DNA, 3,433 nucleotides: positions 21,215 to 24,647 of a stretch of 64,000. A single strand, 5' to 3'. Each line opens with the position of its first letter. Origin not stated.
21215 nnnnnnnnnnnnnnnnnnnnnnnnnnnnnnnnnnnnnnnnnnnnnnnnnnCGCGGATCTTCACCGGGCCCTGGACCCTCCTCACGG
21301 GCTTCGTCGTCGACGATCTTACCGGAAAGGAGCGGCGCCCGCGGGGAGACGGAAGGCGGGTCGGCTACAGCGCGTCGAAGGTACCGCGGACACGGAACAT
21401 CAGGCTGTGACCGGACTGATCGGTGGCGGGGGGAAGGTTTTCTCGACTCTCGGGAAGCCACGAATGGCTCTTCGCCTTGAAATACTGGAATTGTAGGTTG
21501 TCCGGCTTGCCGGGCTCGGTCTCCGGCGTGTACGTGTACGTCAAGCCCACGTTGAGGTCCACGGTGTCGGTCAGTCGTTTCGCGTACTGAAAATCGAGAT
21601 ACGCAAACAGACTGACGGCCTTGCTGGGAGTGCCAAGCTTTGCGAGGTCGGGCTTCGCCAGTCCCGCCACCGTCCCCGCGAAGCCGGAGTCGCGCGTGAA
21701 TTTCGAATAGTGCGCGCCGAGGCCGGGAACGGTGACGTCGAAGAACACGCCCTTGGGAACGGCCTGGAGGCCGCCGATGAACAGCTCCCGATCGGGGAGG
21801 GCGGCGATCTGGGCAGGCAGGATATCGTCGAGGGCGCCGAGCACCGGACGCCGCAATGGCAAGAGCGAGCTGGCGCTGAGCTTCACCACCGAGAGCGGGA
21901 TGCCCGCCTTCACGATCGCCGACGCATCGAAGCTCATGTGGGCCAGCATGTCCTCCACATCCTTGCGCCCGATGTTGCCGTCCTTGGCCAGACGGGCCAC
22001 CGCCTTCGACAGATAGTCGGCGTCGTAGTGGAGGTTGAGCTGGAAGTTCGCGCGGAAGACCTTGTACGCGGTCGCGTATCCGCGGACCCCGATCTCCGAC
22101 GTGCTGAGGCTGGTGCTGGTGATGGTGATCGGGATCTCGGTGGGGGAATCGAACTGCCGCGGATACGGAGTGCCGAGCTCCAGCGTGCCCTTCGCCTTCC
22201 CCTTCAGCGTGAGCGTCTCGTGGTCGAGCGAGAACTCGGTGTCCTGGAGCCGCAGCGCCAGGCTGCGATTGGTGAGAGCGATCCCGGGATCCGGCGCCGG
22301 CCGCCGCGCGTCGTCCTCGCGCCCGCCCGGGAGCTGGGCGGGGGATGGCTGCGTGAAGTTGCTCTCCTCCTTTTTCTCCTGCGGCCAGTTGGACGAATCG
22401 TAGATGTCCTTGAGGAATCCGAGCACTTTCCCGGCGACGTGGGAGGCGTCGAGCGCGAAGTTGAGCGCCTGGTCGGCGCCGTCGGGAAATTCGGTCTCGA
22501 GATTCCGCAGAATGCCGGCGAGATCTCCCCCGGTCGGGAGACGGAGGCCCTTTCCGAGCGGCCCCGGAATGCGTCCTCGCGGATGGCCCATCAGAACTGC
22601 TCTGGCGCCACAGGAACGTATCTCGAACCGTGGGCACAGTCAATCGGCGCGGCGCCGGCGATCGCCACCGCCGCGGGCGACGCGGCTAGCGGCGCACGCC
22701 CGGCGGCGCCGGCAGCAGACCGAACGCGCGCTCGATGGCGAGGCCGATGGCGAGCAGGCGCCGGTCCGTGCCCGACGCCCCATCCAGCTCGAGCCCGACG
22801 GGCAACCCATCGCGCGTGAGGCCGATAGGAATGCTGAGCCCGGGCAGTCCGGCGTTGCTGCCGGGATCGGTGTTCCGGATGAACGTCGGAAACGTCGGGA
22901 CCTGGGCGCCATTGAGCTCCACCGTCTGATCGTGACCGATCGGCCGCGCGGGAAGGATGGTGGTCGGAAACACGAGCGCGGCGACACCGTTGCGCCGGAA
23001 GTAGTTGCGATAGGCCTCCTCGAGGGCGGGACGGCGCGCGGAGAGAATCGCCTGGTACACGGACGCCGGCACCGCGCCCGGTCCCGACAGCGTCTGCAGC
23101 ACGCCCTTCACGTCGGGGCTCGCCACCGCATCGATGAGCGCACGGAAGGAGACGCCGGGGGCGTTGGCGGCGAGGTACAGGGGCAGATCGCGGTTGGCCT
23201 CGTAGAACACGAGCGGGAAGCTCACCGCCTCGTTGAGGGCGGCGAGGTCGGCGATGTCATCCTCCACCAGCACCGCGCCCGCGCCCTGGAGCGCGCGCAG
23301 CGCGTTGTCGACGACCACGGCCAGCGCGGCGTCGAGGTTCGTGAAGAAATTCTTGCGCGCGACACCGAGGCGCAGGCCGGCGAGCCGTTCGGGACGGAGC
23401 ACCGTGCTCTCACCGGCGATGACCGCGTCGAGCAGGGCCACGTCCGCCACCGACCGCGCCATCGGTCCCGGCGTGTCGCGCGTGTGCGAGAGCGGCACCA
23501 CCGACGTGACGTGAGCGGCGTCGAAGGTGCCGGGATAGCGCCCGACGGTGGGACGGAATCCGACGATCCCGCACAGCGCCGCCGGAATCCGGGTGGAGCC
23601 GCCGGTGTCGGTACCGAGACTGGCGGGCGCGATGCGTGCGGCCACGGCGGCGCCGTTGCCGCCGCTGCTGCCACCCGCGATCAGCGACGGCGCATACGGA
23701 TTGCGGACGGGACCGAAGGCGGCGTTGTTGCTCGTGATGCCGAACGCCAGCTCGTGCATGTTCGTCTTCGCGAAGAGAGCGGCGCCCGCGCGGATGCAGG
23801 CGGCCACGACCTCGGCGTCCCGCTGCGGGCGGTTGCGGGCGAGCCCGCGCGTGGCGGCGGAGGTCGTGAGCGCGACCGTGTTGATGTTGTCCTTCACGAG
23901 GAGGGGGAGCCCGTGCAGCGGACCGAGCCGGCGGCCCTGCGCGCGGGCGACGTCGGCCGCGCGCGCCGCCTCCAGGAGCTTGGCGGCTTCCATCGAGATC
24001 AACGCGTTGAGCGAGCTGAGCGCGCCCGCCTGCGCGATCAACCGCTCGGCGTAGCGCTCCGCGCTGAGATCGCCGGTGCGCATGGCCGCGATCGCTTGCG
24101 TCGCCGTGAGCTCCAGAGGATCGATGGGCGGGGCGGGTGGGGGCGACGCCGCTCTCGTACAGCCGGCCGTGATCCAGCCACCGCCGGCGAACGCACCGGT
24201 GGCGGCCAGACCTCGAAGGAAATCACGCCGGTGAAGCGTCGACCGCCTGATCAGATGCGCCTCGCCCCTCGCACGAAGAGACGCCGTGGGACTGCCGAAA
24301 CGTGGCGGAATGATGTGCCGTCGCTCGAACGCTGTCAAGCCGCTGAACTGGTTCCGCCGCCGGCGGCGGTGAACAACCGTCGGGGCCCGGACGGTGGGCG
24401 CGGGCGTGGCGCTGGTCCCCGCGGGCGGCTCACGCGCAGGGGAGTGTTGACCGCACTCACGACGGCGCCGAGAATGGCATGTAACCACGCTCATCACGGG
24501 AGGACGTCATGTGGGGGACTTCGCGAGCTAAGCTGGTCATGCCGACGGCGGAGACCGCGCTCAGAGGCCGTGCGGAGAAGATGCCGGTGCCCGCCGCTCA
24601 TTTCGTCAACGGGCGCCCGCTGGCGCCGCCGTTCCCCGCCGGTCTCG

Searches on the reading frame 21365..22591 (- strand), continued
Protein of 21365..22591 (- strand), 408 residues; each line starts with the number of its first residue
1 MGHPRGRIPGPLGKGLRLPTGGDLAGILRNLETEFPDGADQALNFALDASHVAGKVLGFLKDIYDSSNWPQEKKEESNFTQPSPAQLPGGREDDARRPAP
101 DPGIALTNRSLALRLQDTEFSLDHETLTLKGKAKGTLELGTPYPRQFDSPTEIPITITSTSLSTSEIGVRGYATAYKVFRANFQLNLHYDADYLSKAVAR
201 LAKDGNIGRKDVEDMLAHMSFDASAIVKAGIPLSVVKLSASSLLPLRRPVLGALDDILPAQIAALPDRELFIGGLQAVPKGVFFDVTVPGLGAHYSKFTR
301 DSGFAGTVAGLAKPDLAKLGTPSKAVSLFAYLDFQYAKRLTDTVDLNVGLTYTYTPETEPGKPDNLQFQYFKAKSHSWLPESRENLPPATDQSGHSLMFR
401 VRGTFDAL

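Call 63: predict_structure(alignment_id=A2)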
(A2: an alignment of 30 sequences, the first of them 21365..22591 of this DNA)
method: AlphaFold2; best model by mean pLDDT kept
length: 408 residues; sequences in the alignment: 30
mean_pLDDT: 71.9   pTM: 0.64
mean pLDDT of the five models: 71.9, 68.3, 68.3, 67.2, 59.0
residues with pLDDT >= 90: 104; 70-90: 145; 50-70: 69; < 50: 90
segments of 3 or more residues with pLDDT < 50: 1-3, 5-50, 70-108
pLDDT, mean of each block of 10 residues (from residue 1): 37 39 42 39 38 57 54 37 33 40 44 79 76 76 68 81 86 89 94 87 84 91 94 94 91 77 90 91 83 95 95 87 87 94 90 80 63 62 54 79 72
secondary structure, 60 per line:
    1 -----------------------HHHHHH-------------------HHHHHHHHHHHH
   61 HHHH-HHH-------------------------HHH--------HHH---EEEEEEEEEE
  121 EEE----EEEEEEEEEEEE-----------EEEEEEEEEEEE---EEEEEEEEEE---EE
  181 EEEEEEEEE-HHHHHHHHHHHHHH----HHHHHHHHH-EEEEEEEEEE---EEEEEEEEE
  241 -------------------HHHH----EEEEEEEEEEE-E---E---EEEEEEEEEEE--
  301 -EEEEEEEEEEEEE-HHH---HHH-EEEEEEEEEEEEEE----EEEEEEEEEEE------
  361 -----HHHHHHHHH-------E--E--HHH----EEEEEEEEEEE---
elements in order: H24-29 H49-64 E111-123 E128-139 E151-162 E166-175 E179-189 H191-204 H209-217 E219-228 E232-240 H260-263 E268-278 E288-298 E302-314 E326-339 E344-354 H366-374 E395-405

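Call 75: list_cluster_members(proteins=[P0170, P0171, P0177, P0180, P0195, P0199, P0169, P0176, P0183, P0155])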
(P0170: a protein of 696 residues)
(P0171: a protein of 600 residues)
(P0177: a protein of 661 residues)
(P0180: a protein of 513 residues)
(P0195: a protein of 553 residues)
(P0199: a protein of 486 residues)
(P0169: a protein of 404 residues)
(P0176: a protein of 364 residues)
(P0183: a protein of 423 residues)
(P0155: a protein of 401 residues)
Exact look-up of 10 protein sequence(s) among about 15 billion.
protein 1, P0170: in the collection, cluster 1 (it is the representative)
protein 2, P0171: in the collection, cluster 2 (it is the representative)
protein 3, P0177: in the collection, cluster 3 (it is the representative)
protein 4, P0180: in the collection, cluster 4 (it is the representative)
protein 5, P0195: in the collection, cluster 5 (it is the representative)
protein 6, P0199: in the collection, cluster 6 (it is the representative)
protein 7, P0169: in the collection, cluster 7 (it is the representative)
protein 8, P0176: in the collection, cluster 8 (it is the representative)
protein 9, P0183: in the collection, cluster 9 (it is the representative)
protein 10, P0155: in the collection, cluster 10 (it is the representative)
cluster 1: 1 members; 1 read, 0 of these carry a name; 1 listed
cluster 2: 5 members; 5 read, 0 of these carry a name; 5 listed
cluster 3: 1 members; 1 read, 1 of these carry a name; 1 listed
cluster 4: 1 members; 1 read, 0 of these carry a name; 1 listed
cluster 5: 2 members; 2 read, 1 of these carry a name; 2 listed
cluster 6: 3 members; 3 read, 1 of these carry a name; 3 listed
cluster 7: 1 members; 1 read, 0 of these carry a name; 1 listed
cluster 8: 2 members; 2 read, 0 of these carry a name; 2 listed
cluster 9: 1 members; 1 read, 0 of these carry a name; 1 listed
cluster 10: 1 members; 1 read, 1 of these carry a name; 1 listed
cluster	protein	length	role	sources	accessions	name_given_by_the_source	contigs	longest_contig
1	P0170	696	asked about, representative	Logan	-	-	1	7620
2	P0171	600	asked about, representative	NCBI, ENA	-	-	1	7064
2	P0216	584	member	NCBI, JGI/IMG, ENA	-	-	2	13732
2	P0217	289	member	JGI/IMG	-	-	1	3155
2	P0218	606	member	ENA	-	-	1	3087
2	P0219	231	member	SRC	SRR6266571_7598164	-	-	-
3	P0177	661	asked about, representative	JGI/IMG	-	hypothetical protein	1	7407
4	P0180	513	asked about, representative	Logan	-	-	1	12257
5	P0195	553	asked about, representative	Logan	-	-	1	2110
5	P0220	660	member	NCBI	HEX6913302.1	MAG TPA: DUF4157 domain-containing protein [Longimicrobium sp.]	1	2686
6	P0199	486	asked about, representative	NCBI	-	-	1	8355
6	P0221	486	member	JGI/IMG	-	hypothetical protein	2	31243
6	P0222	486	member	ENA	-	-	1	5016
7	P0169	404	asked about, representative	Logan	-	-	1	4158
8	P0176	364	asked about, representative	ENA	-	-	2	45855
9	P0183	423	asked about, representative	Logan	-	-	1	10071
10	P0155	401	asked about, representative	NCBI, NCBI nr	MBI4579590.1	MAG: hypothetical protein HY718_07810 [Planctomycetes bacterium] | hypothetical protein [Planctomycetota bacterium]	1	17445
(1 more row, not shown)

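Call 76: find_encoding_contigs(protein=P0221, flank=10000, max_places=1)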
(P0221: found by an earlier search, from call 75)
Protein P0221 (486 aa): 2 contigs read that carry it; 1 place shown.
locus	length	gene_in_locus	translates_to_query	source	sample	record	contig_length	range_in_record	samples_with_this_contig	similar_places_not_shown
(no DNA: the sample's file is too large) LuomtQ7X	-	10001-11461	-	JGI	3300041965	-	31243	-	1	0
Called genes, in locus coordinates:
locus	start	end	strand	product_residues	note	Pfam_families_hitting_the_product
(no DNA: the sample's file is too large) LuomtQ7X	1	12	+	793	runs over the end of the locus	-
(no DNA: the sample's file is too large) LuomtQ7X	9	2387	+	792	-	-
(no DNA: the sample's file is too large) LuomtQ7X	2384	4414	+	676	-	-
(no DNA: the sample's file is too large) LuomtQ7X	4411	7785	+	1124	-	-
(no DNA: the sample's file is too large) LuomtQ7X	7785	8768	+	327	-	-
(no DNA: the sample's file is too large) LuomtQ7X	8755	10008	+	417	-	PF13699:eCIS_core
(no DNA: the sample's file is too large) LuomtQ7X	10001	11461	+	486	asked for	PF13699:eCIS_core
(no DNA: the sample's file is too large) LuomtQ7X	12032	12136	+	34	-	-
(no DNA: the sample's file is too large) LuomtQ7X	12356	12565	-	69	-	-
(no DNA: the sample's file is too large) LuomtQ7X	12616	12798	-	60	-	PF01695:IstB_IS21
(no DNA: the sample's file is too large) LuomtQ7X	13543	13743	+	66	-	-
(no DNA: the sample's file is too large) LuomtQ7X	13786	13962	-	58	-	?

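Call 77: fold_search(model_id=the predicted structure, library=pdb)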
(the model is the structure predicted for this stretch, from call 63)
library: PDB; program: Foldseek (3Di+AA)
matches with E <= 10: 579; with E <= 0.001: 1
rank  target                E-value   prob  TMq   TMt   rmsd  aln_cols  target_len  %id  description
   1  3pgu                  3.6e-04  0.92  0.15  0.15  29.3       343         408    8  Phe3Glu mutant of EcFadL (released 2011-05-25)
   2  2r8a_A                5.8e-03  0.72  0.18  0.20  28.7       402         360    8  Crystal structure of the long-chain fatty acid transporter FadL mutant delta N8 (released 2008-09-23)
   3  3dwn_A                5.8e-03  0.66  0.17  0.17  28.2       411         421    9  Crystal structure of the long-chain fatty acid transporter FadL mutant A77E/S100R (released 2008-12-16)
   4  8wv0_B                6.8e-03  0.75  0.19  0.23  22.8       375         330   10  Outer membrane porin of Burkholderia pseudomallei (BpsOmp38) (released 2024-10-30)
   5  2r89_A                8.4e-03  0.66  0.15  0.17  26.5       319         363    8  Crystal structure of the long-chain fatty acid transporter FadL mutant delta N3 (released 2008-09-23)
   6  4yhc_A                8.4e-03  0.21  0.11  0.11  19.9       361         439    7  Crystal structure of the WD40 domain of SCAP from fission yeast (released 2015-04-01)
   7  3pf1_A                8.9e-03  0.41  0.15  0.14  28.7       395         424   10  E. coli FadL Asp348Ala mutant (released 2011-05-25)
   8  3pgs_B                1.4e-02  0.60  0.15  0.15  27.7       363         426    8  Phe3Gly mutant of EcFadL (released 2011-05-25)
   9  3pgr                  1.6e-02  0.69  0.16  0.18  27.0       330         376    8  Asp348Arg mutant of EcFadL (released 2011-05-25)
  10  2r4p_A                2.6e-02  0.38  0.15  0.15  27.9       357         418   10  Crystal structure of the long-chain fatty acid transporter FadL mutant G212E (released 2008-09-16)
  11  8jto                  3.2e-02  0.51  0.19  0.22  18.2       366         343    6  Outer membrane porin of Burkholderia pseudomallei (BpsOmp38) in complex with ceftazidime (released 2024-06-26)
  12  6z37                  4.4e-02  0.25  0.16  0.15  27.9       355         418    8  TodX monoaromatic hydrocarbon channel deltaS2 mutant (released 2020-11-04)
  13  2wjq                  5.2e-02  0.51  0.17  0.29  20.2       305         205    8  NanC porin structure in hexagonal crystal form. (released 2009-10-13)
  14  3pgs_A                5.2e-02  0.25  0.14  0.14  27.7       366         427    9  Phe3Gly mutant of EcFadL (released 2011-05-25)
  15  1oh2_Q                5.8e-02  0.44  0.19  0.19  21.7       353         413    9  Sucrose-Specific Porin, with Bound Sucrose Molecules (released 2003-05-29)
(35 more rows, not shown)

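Call 82: search_solved_structures(query=A2, max_evalue=10)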
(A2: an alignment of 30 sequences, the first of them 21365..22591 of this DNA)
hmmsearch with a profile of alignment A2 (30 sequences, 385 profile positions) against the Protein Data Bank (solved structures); distinct sequences matched with E-value up to 10: 0.

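Call 83: find_encoding_contigs(protein=P0176, flank=10000, max_places=1)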
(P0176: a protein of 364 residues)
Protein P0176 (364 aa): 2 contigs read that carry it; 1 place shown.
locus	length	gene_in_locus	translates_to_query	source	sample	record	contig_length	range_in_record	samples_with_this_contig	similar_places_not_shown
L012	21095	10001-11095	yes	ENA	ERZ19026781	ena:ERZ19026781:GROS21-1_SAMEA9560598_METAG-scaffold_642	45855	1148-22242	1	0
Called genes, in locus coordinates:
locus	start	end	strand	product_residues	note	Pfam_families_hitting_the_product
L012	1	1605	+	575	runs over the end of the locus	PF07396:Porin_O_P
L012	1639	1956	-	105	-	-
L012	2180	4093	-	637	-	PF08668:HDOD, PF00069:Pkinase, PF07714:PK_Tyr_Ser-Thr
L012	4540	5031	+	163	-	-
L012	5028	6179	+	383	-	-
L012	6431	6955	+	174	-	-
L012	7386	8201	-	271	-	-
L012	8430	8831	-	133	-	PF01242:PTPS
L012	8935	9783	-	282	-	PF00561:Abhydrolase_1 (faint), PF12146:Hydrolase_4 (faint), PF00326:Peptidase_S9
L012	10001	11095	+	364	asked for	-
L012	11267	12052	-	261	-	-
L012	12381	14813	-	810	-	PF07584:BatA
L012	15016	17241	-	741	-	PF02321:OEP (weak)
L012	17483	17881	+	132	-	-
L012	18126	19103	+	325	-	-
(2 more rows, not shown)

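Call 86: find_related_loci(query=A1, collection=genome_contigs, flank=6000)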
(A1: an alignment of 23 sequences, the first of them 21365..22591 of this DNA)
Query A1 (408 aa) in genome_contigs; peptide patterns used: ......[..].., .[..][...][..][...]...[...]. (x = any residue, [..] = any of these).
76 stretches matched a pattern; 3 encode a relative of the query (tblastn E <= 1e-3); 3 distinct loci.
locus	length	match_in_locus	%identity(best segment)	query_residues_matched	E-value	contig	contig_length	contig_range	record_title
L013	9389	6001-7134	52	24-408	6e-125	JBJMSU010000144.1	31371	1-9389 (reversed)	MAG: Xanthobacteraceae bacterium isolate 12C16O_0h_50_P09_coass_bin_11 k141_1794795, whole genome shotgun sequence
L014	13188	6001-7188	50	6-408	8e-123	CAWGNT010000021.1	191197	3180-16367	MAG: uncultured Gammaproteobacteria bacterium isolate MFD05684.bin.1.156 genome assembly, contig: contig_55055, whole ge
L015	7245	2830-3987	45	11-407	1e-98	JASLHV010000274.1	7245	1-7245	MAG: Roseiarcus sp. isolate SHSU.bins.84 k141_10989306, whole genome shotgun sequence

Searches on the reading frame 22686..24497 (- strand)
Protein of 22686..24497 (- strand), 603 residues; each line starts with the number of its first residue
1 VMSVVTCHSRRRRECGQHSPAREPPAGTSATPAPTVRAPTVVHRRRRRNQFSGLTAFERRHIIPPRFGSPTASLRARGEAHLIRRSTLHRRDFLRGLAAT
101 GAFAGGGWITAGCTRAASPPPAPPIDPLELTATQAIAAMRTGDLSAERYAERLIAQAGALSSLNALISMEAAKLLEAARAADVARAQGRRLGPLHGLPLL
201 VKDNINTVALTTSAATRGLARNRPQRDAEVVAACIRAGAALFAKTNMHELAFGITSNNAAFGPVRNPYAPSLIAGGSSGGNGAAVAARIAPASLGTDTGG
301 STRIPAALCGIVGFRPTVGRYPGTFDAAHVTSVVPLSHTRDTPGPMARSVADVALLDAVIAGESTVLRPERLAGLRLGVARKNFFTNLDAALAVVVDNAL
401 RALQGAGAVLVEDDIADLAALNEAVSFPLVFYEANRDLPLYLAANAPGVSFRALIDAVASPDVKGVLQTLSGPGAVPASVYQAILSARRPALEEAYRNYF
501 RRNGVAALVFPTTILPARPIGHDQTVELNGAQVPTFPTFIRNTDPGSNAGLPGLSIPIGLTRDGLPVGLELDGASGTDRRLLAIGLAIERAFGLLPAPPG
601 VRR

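Call 4: search_protein_families(library=pfam, proteins=[window:22686-24497:-], max_evalue=0.01)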
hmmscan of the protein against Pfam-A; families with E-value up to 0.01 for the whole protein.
window:22686-24497:- (603 aa): 2 families
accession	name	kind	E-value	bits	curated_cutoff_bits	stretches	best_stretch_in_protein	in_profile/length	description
PF01425.27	Amidase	-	1.5e-92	311.4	27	1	159-582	12-445/445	Amidase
PF10518.14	TAT_signal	-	0.0051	17.1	22.7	1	88-104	2-18/21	TAT (twin-arginine translocation) pathway signal sequence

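Call 5: search_protein_families(library=ncbifam, proteins=[window:22686-24497:-], max_evalue=0.01)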
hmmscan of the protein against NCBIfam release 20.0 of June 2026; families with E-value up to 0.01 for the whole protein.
window:22686-24497:- (603 aa): 27 families (the best 25 are shown)
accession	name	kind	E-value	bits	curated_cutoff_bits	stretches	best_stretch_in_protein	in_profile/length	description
NF005688.0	PRK07488.1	equivalog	1.1e-180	601.6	532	1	129-598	10-472/474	indoleacetamide hydrolase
NF006006.0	PRK08137.1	equivalog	5.5e-68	230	534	1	127-591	31-510/529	amidase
NF005460.0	PRK07056.1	subfamily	6.4e-64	216.6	447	1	135-591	13-452/457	amidase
NF004766.0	PRK06102.1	equivalog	9.9e-60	202.9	559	1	132-590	10-449/455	amidase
NF005686.0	PRK07486.1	subfamily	3.5e-58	197.5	465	2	128-365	12-245/486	amidase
NF004816.0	PRK06170.1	equivalog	9.6e-58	196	503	1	131-599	13-489/493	amidase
NF006631.0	PRK09201.1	equivalog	4.4e-57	193.8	461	2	130-406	7-292/466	AtzE family amidohydrolase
TIGR00132.1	gatA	equivalog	5.5e-57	193.6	481.1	2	143-416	9-287/466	Asp-tRNA(Asn)/Glu-tRNA(Gln) amidotransferase subunit GatA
TIGR02715.1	amido_AtzE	subfamily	2.4e-56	191.6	425.75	2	134-413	4-292/452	AtzE family amidohydrolase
NF004622.0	PRK05962.1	equivalog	2.3e-55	188.1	463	1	170-591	29-427/431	amidase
NF004815.0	PRK06169.1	equivalog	3.2e-55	187.5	506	1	126-593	6-460/471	amidase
NF005687.0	PRK07487.1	subfamily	2e-53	181.9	428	1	130-593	8-457/468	amidase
NF005565.0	PRK07235.1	subfamily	1.7e-45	155.6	545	2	186-365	80-252/506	amidase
NF005300.0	PRK06828.1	subfamily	2.8e-45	154.6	494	1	133-591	16-481/491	amidase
NF006169.0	PRK08310.1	equivalog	1.7e-44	152.8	391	1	175-589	7-391/395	amidase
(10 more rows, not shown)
